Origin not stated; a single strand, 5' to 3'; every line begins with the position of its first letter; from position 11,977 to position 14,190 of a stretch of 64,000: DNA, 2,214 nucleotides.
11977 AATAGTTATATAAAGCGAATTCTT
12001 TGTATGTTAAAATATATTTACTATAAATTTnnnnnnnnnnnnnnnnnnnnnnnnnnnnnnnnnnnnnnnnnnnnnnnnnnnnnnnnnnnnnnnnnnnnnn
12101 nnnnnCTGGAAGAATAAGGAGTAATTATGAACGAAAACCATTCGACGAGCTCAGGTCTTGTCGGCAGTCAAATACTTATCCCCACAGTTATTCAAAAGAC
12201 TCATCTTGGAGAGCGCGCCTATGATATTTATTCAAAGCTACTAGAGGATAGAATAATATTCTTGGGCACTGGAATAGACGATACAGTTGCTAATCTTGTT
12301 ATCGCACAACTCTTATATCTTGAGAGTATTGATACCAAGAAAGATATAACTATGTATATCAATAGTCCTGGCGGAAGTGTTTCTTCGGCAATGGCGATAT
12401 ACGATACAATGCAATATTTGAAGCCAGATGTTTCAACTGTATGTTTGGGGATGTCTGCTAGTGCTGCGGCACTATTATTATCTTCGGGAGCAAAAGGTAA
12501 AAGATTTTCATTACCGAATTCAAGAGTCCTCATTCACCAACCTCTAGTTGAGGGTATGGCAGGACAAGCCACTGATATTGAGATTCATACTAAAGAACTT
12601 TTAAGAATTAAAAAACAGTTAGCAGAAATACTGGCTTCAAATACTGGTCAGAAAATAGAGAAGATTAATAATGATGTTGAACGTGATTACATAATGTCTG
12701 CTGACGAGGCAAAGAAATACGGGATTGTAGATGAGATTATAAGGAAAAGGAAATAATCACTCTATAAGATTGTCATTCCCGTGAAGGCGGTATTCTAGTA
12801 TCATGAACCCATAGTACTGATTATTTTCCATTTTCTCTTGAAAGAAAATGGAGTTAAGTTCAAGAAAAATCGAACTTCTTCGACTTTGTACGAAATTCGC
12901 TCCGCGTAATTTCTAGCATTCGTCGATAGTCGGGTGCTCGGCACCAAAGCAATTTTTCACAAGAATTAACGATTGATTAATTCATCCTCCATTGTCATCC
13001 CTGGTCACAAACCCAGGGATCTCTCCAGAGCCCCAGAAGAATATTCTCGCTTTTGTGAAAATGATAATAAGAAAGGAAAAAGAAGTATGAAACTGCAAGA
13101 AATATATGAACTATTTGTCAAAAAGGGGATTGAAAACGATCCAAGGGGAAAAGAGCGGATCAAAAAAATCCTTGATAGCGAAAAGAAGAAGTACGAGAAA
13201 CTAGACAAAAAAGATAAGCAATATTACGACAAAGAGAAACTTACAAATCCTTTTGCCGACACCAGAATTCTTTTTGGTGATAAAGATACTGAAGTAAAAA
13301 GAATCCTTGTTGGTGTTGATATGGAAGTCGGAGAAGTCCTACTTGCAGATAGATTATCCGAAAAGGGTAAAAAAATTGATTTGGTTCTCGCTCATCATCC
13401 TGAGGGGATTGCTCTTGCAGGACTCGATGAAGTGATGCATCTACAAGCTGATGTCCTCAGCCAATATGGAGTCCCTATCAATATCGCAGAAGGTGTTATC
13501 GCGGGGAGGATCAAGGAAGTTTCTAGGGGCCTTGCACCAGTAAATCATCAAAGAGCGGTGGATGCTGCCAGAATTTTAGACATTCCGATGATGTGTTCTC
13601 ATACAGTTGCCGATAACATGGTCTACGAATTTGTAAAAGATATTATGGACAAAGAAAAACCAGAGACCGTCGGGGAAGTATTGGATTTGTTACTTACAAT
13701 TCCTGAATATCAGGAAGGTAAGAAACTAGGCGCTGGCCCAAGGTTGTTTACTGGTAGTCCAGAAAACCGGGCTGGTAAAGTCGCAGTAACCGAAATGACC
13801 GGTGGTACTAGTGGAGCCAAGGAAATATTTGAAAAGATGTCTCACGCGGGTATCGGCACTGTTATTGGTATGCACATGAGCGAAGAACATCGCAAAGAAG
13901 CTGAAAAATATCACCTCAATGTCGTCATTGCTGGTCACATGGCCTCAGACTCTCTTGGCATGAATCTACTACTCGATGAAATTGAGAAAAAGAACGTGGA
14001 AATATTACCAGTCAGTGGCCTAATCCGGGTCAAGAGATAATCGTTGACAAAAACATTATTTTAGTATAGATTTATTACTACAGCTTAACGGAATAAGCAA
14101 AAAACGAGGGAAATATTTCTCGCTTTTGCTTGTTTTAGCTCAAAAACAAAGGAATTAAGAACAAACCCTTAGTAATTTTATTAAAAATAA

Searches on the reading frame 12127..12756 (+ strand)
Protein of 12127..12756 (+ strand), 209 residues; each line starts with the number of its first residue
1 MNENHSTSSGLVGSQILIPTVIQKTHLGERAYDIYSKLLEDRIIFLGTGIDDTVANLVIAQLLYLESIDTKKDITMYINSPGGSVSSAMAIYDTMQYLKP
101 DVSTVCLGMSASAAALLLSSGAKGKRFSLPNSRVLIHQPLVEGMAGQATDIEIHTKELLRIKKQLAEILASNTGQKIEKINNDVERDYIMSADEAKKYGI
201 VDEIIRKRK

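Call 95: search_protein_families(library=pfam, proteins=[window:12127-12756:+], max_evalue=0.00001)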
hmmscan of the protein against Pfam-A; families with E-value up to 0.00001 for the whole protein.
window:12127-12756:+ (209 aa): 1 family
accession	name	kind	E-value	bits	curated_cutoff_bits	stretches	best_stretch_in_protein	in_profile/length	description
PF00574.28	CLP_protease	-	2.9e-81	272.1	20.2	1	28-207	3-181/182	Clp protease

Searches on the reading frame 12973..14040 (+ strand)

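Call 95: search_protein_families(library=pfam, proteins=[window:12973-14040:+], max_evalue=0.00001)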
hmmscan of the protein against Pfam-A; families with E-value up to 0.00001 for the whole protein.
window:12973-14040:+ (355 aa): 1 family
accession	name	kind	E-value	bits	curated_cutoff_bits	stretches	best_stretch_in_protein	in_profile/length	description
PF01784.24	DUF34_NIF3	-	2.1e-07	31.3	23.4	0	250-343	153-246/256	Duf34/NIF3 (NGG1p interacting factor 3)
